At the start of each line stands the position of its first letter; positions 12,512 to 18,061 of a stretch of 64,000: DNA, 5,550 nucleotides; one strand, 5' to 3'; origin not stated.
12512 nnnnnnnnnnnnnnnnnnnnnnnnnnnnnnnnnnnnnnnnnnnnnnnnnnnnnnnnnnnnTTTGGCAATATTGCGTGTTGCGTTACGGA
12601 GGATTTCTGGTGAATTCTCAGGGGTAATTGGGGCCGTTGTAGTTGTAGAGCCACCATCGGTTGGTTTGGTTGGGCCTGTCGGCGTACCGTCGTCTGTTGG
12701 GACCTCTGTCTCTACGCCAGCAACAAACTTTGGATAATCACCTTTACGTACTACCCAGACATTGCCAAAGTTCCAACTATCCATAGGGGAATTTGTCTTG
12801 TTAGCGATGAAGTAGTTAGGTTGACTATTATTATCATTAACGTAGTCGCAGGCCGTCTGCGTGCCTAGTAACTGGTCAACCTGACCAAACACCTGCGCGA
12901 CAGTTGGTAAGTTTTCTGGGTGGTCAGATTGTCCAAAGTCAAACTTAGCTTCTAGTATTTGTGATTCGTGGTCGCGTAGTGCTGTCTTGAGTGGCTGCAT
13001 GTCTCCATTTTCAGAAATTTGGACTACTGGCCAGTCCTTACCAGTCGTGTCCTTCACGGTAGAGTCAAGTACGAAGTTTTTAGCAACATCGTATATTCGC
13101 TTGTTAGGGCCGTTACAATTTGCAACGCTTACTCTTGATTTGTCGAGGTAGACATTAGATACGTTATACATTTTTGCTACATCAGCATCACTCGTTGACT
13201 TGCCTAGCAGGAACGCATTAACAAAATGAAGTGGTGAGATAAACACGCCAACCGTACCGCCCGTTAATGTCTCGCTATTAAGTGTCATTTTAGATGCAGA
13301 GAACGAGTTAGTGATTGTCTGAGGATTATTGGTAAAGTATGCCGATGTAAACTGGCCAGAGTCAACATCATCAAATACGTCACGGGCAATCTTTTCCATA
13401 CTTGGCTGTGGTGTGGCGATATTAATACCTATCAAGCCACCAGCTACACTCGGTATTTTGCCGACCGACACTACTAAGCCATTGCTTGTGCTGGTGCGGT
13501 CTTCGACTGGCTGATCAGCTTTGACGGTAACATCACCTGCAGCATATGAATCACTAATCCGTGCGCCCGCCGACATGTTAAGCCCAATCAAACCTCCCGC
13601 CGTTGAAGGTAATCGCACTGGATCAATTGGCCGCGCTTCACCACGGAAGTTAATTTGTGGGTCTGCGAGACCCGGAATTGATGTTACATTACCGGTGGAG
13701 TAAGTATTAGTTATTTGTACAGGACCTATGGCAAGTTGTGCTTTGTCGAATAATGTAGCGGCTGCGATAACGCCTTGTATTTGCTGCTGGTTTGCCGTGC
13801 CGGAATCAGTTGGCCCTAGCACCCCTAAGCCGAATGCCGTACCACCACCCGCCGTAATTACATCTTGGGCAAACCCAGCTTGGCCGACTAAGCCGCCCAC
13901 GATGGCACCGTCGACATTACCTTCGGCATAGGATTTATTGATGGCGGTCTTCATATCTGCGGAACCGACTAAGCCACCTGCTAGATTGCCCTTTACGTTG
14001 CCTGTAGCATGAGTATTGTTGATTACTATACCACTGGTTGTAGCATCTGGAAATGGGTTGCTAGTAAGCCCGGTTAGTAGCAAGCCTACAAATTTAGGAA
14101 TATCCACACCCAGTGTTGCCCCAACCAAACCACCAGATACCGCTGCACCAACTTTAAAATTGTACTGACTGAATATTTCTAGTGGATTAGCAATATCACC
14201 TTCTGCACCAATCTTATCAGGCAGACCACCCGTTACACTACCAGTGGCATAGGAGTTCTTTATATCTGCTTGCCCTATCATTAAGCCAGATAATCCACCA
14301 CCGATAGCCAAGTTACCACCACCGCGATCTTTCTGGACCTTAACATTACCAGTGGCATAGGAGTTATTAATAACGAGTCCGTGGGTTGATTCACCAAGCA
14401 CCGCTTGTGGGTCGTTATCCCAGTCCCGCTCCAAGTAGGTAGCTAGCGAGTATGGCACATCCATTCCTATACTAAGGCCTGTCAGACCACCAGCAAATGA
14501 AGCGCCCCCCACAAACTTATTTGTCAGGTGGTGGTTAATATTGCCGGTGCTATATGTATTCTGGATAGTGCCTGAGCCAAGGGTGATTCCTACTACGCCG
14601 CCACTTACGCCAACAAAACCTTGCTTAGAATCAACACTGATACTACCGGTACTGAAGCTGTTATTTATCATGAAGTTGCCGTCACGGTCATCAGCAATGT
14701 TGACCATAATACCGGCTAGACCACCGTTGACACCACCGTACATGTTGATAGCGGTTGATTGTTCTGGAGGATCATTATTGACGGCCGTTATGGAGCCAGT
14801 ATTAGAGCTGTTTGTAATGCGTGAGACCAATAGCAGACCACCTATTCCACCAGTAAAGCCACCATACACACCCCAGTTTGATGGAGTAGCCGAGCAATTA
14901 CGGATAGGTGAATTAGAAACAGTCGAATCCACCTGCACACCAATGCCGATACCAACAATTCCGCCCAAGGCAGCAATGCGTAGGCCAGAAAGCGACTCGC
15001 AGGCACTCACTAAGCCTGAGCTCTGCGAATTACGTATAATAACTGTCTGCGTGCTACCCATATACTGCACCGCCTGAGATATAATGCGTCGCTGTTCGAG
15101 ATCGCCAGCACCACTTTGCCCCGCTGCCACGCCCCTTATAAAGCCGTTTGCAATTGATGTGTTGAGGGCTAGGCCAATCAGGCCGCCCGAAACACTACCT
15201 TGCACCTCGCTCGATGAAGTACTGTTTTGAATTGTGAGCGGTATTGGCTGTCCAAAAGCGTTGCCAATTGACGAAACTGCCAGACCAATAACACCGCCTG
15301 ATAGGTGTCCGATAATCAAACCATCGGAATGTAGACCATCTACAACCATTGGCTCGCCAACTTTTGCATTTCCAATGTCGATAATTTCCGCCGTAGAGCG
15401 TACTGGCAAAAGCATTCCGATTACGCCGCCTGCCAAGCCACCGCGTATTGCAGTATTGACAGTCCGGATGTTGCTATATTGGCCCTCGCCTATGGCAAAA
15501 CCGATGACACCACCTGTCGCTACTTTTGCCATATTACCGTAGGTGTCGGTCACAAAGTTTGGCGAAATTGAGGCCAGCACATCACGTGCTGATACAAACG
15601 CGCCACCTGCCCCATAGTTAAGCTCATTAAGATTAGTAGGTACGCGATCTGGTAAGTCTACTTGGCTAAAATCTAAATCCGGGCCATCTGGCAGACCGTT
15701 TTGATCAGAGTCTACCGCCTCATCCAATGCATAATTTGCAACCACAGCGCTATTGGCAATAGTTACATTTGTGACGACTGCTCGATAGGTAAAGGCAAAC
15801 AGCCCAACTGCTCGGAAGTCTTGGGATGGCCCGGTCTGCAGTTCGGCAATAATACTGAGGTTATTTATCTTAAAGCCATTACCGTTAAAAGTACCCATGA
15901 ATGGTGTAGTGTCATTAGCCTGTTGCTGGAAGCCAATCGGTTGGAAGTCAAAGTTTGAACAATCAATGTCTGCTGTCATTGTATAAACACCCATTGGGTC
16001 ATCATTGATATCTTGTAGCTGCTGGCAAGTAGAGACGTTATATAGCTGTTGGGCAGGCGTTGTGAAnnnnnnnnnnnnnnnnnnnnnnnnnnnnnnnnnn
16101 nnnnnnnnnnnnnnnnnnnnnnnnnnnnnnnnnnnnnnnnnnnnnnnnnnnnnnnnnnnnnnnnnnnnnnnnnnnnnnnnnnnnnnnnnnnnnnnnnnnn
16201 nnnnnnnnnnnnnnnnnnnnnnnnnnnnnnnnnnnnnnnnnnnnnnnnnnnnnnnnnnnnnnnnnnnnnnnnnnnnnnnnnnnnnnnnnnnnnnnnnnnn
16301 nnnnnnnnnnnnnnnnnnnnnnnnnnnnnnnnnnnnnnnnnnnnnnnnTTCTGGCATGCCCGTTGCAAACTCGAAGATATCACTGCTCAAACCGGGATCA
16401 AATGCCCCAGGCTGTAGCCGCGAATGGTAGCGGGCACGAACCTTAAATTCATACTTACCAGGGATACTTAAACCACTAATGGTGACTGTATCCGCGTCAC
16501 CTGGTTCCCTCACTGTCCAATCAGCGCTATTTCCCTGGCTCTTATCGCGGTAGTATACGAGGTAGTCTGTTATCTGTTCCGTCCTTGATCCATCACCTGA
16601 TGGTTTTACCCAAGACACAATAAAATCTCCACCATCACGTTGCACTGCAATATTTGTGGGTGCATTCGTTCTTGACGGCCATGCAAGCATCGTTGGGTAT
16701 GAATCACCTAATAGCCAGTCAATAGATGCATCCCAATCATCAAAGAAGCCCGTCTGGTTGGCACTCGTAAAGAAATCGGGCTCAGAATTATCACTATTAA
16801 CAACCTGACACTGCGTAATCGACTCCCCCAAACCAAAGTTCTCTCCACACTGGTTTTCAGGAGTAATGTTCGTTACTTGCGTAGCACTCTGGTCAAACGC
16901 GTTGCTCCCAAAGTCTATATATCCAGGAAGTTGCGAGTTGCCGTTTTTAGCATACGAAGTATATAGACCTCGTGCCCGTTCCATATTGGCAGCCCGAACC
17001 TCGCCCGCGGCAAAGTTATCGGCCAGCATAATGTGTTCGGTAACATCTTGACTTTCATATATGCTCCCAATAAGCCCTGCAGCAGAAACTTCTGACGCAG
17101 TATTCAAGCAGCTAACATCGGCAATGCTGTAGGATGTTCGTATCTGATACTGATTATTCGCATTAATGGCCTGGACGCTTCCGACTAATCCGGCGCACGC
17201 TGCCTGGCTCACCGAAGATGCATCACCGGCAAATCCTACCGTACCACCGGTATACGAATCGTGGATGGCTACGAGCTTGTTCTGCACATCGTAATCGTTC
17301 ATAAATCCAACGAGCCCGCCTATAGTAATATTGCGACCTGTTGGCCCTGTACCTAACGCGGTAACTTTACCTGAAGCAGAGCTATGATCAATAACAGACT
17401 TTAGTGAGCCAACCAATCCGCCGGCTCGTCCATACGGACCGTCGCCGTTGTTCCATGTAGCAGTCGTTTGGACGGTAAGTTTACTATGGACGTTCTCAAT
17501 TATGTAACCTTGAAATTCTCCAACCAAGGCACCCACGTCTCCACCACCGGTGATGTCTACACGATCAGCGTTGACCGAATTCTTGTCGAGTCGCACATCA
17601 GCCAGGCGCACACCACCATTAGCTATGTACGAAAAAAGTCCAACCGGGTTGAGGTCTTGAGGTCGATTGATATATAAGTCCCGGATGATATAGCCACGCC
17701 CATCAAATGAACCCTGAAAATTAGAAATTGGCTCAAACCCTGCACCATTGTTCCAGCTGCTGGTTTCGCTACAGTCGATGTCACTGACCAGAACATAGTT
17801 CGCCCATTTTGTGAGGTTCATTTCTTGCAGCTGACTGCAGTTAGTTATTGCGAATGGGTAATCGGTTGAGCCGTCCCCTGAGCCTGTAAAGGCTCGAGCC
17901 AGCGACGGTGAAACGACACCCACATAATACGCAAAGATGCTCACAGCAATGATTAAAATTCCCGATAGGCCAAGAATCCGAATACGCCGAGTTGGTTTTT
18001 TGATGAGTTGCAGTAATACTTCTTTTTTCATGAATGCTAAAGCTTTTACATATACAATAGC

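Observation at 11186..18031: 2,281-aa adhesin-like beta-solenoid fused to a histidine-kinase core with a membrane hairpin between H-box and ATPase domain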

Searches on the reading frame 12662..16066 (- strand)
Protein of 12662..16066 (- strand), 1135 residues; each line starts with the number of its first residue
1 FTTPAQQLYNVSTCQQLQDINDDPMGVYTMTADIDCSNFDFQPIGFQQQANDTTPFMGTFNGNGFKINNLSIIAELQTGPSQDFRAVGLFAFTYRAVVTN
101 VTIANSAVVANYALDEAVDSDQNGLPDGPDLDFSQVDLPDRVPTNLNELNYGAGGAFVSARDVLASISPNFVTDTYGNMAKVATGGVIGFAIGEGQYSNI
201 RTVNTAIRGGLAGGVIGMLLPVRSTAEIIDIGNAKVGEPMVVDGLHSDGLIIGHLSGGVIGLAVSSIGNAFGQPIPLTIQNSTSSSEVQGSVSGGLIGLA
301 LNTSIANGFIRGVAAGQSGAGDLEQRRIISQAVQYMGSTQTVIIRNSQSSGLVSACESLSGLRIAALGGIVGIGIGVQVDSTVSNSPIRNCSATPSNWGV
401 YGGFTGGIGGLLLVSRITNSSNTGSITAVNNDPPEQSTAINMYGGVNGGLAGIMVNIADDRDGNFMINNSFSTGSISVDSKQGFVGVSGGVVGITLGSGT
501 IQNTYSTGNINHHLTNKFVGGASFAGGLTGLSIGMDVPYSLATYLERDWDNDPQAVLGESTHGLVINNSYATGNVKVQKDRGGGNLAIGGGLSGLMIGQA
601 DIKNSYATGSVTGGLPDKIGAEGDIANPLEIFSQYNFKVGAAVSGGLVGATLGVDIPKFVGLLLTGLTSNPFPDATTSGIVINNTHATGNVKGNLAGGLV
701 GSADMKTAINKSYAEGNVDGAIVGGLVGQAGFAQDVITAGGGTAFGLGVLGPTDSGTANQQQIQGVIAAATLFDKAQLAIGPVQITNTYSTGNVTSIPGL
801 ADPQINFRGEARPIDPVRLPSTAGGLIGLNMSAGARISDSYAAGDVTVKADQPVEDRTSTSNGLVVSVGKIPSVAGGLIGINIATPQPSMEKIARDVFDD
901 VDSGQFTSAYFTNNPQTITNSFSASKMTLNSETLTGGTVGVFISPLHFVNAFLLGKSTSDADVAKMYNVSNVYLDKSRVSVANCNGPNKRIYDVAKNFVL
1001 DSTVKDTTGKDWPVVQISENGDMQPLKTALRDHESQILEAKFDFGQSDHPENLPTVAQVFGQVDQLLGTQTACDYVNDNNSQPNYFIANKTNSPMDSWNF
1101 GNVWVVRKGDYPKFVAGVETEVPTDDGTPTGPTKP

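Call 67: predict_structure(alignment_id=A4)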
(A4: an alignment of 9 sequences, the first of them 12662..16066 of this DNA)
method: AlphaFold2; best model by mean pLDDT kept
length: 1135 residues; sequences in the alignment: 9
mean_pLDDT: 70.2   pTM: 0.74
mean pLDDT of the five models: 70.2, 68.5, 65.6, 65.3, 62.5
residues with pLDDT >= 90: 225; 70-90: 374; 50-70: 334; < 50: 202
segments of 3 or more residues with pLDDT < 50: 1-5, 48-52, 80-82, 122-180, 224-235, 360-362, 436-438, 460-462, 548-560, 627-639, 740-757, 859-861, 900-904, 1044-1048, 1089-1095, 1099-1103, 1105-1135
pLDDT, mean of each block of 10 residues (from residue 1): 58 90 86 90 66 73 92 66 72 88 88 53 45 31 30 28 33 43 85 85 87 90 45 53 93 89 80 83 93 91 71 55 62 73 94 76 75 91 92 54 83 90 85 52 78 77 70 85 76 87 90 67 87 78 54 42 81 83 71 91 88 64 51 45 89 79 61 64 88 91 90 87 92 64 40 42 59 68 84 82 59 66 91 83 83 57 59 84 75 61 52 78 80 77 68 60 77 72 61 67 65 63 71 73 50 63 61 69 54 49 44 40 37 30
secondary structure, 60 per line:
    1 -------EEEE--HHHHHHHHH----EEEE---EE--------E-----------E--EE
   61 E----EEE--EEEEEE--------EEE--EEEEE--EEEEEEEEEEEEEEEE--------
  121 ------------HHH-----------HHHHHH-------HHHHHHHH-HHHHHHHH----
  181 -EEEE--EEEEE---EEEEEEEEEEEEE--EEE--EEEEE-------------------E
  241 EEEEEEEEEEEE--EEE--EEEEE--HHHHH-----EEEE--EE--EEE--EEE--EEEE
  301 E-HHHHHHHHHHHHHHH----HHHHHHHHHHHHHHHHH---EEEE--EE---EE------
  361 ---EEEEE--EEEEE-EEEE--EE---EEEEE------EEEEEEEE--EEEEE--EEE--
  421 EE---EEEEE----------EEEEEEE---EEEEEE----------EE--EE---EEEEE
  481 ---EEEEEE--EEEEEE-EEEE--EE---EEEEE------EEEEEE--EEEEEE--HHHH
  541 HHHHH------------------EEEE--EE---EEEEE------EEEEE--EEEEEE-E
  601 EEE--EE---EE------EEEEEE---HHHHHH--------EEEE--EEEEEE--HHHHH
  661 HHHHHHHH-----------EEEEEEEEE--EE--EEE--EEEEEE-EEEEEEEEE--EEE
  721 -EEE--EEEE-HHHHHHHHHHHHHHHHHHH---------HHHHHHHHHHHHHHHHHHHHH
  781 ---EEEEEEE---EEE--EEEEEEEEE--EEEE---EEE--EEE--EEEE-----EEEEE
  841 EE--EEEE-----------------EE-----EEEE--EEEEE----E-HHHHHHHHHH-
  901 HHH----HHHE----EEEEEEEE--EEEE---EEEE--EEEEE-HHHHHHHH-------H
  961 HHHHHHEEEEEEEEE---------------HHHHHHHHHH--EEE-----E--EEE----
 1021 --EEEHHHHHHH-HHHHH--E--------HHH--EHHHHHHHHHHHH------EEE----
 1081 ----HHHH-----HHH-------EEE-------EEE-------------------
elements in order (helices of 4 or more, strands of 3 or more residues): E8-11 H14-22 E27-30 E59-61 E66-68 E71-76 E85-87 E90-94 E97-112 H147-152 H160-167 H169-176 E182-185 E188-192 E196-208 E211-213 E216-220 E240-252 E255-257 E260-264 H267-271 E277-280 E287-289 E292-294 E297-301 H303-317 H322-338 E342-345 E364-368 E371-375 E377-380 E388-392 E399-406 E409-413 E416-418 E426-430 E441-447 E451-456 E476-480 E484-489 E492-497 E499-502 E510-514 E521-526 E529-534 H537-545 E564-567 E575-579 E586-590 E593-598 E600-603 E619-624 H628-633 E642-645 E648-653 H656-668 E680-688 E695-697 E700-705 E707-715 E718-720 E722-724 E727-730 H732-750 H760-780 E784-790 E794-796 E799-807 E810-813 E817-819 E822-824 E827-830 E836-842 E845-848 E873-876 E879-883 H890-899 E916-923 E926-929 E933-936 E939-943 H945-952 H960-966 E967-975 H991-1000 E1003-1005 E1014-1016 E1023-1025 H1026-1032 H1034-1038 H1056-1067 E1074-1076 H1085-1088 E1104-1106 E1114-1116

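Call 70: fold_search(model_id=the predicted structure, library=pdb)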
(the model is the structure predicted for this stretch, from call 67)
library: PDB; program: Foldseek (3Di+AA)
matches with E <= 10: 35; with E <= 0.001: 0
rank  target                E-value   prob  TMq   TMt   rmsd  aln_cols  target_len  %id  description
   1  7uvl_P                2.4e-03  1.00  0.15  0.14  10.1       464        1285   10  IgA1 Protease with IgA1 substrate (released 2022-11-23)
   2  7uvk                  1.3e-02  0.85  0.13  0.12  12.6       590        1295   11  G. haemolysans IgA1 protease (released 2022-11-23)
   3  6xja_P                2.3e-01  0.66  0.15  0.13  10.7       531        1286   10  Streptococcus Pneumoniae IgA1 Protease with IgA1 substrate (released 2021-01-20)
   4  1dab                  3.1e-01  0.08  0.12  0.19  18.7       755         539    9  The Structure of Bordetella Pertussis Virulence Factor P.69 Pertactin (released 1999-12-15)
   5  5lw3                  5.6e-01  0.08  0.10  0.23  14.9       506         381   10  Azotobacter vinelandii Mannuronan C-5 epimerase AlgE6 A-module (released 2017-10-25)
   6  9mne_B                5.6e-01  0.02  0.09  0.10  24.1      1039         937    8  Crystal structure of enteropathogenic Escherichia coli EspC (released 2025-10-29)
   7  8bwk_B                7.0e-01  0.02  0.09  0.12  23.5       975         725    7  Metagenomic derived PL6 alginate lyase (released 2023-12-20)
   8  7xze_A                8.0e-01  0.04  0.12  0.21  18.1       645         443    9  Mutant (H176A) of the N-terminal domain of fucoidan lyase FdlA (released 2022-09-28)
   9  7xzc_B                1.1e+00  0.04  0.13  0.22  16.7       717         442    7  Mutant (R240A) of the N-terminal domain of fucoidan lyase FdlA (released 2022-09-28)
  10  7jgj_A                1.2e+00  0.33  0.13  0.11  10.8       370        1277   15  IgA1 Protease in complex with neutralizing mAb (released 2020-12-09)
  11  7xzd_A                1.2e+00  0.04  0.12  0.22  17.0       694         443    7  Mutant (F179A) of the N-terminal domain of fucoidan lyase FdlA (released 2022-09-28)
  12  8oq0                  1.6e+00  0.02  0.08  0.12  18.3       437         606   11  Crystal structure of tailspike depolymerase (APK09_gp48) from Acinetobacter phage APK09 (released 2023-05-31)
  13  6k0p_A                1.6e+00  0.01  0.08  0.12  16.2       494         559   10  Catalytic domain of GH87 alpha-1,3-glucanase D1045A in complex with nigerose (released 2019-12-25)
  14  5olp_A                1.7e+00  0.05  0.13  0.24  14.4       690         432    8  Galacturonidase (released 2017-11-29)
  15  4kh3                  2.0e+00  0.01  0.08  0.12  21.1       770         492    9  Structure of a bacterial self-associating protein (released 2014-01-15)
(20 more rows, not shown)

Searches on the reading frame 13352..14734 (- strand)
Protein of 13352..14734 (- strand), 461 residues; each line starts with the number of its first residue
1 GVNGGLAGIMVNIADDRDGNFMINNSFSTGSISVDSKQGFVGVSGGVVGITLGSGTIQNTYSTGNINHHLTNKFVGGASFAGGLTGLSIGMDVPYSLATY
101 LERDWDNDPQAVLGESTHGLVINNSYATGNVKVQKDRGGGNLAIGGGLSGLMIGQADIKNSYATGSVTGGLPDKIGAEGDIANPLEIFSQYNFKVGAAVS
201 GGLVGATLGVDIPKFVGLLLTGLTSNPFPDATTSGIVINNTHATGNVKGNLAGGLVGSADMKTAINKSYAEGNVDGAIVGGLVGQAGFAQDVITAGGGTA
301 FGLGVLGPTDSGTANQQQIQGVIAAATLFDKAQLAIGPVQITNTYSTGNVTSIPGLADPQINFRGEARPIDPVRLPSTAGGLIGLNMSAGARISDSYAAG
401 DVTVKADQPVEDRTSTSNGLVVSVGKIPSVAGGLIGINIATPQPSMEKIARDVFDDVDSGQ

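Call 29: search_protein_families(library=pfam, proteins=[window:13352-14734:-], max_evalue=1)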
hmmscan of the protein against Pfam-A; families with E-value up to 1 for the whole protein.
window:13352-14734:- (461 aa): 2 families
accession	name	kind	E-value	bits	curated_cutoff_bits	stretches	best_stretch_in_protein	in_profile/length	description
PF07581.17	Glug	-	1.2e-06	28.9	20.5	3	377-403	3-28/28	The GLUG motif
PF02763.20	Diphtheria_C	-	0.082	13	25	1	7-53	40-86/187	Diphtheria toxin, C domain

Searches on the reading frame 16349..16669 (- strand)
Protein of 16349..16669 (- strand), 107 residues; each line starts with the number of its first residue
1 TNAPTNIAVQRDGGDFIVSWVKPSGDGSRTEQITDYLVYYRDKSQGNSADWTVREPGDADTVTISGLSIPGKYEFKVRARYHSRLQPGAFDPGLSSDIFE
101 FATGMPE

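Call 53: search_protein_families(library=pfam, proteins=[window:16349-16669:-], max_evalue=1)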
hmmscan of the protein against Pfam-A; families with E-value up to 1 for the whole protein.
window:16349-16669:- (107 aa): 6 families
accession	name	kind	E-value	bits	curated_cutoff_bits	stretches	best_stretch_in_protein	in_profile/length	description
PF00041.27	fn3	-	9.1e-09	35.9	25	1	3-81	2-70/84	Fibronectin type III domain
PF16656.11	Pur_ac_phosph_N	-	0.0014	19.6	30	1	8-101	7-91/93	Purple acid Phosphatase, N-terminal domain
PF21605.3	CRLF2-like_D2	-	0.018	15.5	27.3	1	3-83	3-73/94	Cytokine receptor-like factor 2-like, D2 domain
PF07495.19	Y_Y_Y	-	0.077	13.3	26.6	1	61-81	29-48/65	Y_Y_Y domain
PF25059.1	FN3_DSCAM-DSCAML_C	-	0.088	13.6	39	1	32-80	19-65/89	DSCAM/DSCAML C-terminal Fn3-like domain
PF25523.1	Ig_RIMBP2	-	0.15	12.5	27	1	2-44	4-51/105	RIMBP2-like, immunoglobulin-like domain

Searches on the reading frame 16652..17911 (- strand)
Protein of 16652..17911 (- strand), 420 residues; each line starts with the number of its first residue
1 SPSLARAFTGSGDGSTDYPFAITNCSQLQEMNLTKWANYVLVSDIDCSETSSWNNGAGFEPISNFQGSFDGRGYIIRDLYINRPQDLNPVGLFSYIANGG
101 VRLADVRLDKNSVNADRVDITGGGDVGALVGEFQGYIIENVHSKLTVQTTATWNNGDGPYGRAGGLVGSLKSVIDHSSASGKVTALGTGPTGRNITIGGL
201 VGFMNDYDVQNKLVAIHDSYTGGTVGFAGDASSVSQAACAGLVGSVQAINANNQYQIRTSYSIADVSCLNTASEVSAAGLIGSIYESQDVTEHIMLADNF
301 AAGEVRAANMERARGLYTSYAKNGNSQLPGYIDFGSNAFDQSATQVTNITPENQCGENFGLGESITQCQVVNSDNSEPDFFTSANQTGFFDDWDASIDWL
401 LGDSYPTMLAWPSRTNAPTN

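Call 29: search_protein_families(library=pfam, proteins=[window:16652-17911:-], max_evalue=1)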
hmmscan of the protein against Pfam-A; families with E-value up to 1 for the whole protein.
window:16652-17911:- (420 aa): 2 families
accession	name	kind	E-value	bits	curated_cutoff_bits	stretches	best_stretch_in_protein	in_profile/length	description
PF07581.17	Glug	-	0.00087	20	20.5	1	161-184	3-28/28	The GLUG motif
PF18878.5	PPE-PPW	-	0.27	11.7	27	1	222-243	7-28/48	PPE-PPW subfamily C-terminal region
